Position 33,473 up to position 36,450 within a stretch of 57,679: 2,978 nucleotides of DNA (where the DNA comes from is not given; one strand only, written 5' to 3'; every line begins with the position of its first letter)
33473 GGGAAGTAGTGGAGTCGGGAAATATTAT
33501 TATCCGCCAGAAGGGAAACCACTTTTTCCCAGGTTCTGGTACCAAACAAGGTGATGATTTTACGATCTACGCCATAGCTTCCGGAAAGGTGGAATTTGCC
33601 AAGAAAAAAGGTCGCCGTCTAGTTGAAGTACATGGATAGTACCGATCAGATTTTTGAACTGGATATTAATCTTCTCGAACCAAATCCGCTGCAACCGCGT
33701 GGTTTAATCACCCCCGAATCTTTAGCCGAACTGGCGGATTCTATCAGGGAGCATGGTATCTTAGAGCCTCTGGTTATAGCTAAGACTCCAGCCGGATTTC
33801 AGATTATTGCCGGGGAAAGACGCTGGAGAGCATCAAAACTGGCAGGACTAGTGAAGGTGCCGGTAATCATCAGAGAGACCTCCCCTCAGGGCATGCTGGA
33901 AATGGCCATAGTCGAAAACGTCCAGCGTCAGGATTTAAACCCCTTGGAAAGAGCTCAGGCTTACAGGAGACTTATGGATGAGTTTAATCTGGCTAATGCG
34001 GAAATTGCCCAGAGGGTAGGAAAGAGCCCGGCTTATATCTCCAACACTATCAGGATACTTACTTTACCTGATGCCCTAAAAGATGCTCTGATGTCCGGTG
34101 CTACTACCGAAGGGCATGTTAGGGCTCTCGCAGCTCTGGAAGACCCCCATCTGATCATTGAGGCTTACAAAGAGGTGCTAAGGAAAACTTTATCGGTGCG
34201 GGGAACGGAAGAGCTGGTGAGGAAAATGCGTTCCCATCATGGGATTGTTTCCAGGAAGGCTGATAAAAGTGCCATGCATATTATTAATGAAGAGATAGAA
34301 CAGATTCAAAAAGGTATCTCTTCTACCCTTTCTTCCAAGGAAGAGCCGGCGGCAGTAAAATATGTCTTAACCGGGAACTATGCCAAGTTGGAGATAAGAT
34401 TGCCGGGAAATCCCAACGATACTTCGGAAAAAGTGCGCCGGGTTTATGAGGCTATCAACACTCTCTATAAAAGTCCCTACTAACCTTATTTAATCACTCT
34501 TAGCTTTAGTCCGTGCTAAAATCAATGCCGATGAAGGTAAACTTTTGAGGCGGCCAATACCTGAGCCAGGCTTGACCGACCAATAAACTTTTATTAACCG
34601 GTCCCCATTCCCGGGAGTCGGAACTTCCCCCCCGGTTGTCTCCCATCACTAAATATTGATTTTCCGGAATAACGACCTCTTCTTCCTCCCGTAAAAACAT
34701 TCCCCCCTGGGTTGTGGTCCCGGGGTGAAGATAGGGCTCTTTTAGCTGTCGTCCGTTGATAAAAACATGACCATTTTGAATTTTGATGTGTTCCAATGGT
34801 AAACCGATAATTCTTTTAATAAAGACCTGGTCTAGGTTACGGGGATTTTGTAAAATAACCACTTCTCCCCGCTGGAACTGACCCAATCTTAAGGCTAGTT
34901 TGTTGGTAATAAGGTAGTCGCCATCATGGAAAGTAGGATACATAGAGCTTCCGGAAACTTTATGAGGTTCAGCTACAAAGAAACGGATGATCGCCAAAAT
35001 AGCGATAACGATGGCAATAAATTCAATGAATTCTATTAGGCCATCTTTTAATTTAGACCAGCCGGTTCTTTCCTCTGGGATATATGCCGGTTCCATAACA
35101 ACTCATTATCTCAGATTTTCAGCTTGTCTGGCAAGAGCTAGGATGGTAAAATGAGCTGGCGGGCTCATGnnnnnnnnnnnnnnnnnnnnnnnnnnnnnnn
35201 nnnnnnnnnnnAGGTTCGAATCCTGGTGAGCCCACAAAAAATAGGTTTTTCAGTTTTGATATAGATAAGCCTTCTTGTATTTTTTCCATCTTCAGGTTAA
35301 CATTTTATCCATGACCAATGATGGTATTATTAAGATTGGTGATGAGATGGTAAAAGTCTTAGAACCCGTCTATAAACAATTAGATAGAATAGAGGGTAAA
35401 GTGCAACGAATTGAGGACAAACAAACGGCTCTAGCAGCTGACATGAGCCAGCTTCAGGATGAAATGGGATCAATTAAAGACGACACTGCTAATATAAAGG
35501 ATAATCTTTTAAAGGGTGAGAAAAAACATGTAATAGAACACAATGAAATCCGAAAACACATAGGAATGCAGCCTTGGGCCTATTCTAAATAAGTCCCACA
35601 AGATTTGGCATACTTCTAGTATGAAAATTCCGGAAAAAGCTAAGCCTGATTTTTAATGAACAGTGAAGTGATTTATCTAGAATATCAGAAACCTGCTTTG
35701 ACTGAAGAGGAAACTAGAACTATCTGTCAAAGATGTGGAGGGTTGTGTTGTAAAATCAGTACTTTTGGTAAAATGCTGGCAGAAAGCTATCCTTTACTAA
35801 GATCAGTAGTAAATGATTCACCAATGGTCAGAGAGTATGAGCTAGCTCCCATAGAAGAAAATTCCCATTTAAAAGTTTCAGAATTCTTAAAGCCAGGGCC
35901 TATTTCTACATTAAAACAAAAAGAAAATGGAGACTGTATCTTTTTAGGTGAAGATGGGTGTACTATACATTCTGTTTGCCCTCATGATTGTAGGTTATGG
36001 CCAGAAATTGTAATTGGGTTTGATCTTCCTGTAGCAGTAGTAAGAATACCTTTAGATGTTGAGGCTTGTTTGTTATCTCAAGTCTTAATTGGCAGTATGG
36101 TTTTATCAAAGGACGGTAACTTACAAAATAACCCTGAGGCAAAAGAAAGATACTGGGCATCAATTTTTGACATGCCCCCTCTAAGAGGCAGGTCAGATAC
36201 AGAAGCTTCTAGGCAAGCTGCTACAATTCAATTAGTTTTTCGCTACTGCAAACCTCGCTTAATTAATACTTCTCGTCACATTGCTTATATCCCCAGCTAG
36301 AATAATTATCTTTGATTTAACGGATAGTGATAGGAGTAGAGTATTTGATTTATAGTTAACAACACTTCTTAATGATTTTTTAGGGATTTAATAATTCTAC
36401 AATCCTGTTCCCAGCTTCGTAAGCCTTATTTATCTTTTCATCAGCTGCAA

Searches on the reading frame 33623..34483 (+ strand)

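Call 9: search_protein_families(library=pfam, proteins=[window:33623-34483:+], max_evalue=0.001)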
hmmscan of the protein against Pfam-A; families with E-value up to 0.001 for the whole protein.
window:33623-34483:+ (286 aa): 3 families
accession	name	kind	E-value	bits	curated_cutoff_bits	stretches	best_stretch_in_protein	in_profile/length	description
PF17762.8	HTH_ParB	-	5.1e-32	110.5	22.6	1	103-203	1-101/102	ParB HTH domain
PF02195.25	ParB_N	-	1.1e-30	106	26.3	1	9-101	2-95/95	ParB N-terminal domain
PF08535.16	KorB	-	4.3e-05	23.8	22.3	1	123-172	4-51/89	KorB domain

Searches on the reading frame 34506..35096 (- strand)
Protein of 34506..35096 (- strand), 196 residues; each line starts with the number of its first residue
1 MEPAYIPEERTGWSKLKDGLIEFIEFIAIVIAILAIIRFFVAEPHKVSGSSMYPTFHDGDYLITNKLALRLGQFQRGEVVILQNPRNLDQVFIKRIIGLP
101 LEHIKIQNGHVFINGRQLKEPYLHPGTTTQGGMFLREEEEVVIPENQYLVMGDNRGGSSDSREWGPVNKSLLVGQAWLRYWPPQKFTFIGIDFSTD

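Call 9: search_protein_families(library=pfam, proteins=[window:34506-35096:-], max_evalue=0.001)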
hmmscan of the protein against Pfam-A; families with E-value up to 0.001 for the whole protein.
window:34506-35096:- (196 aa): 2 families
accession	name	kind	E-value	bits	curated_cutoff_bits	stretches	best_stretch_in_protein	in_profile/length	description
PF10502.14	Peptidase_S26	-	4.4e-46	157.3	22.9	1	21-181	2-168/168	Signal peptidase, peptidase S26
PF00717.28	Peptidase_S24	-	0.00035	20.7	23.3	1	46-98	39-84/116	Peptidase S24-like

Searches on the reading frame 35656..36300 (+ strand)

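Call 9: search_protein_families(library=pfam, proteins=[window:35656-36300:+], max_evalue=0.001)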
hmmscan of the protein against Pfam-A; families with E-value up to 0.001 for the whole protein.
window:35656-36300:+ (214 aa): 1 family
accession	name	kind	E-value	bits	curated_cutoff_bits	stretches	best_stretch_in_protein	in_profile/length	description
PF03692.20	CxxCxxCC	-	4.5e-06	27.7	23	1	24-117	2-71/85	Putative zinc- or iron-chelating domain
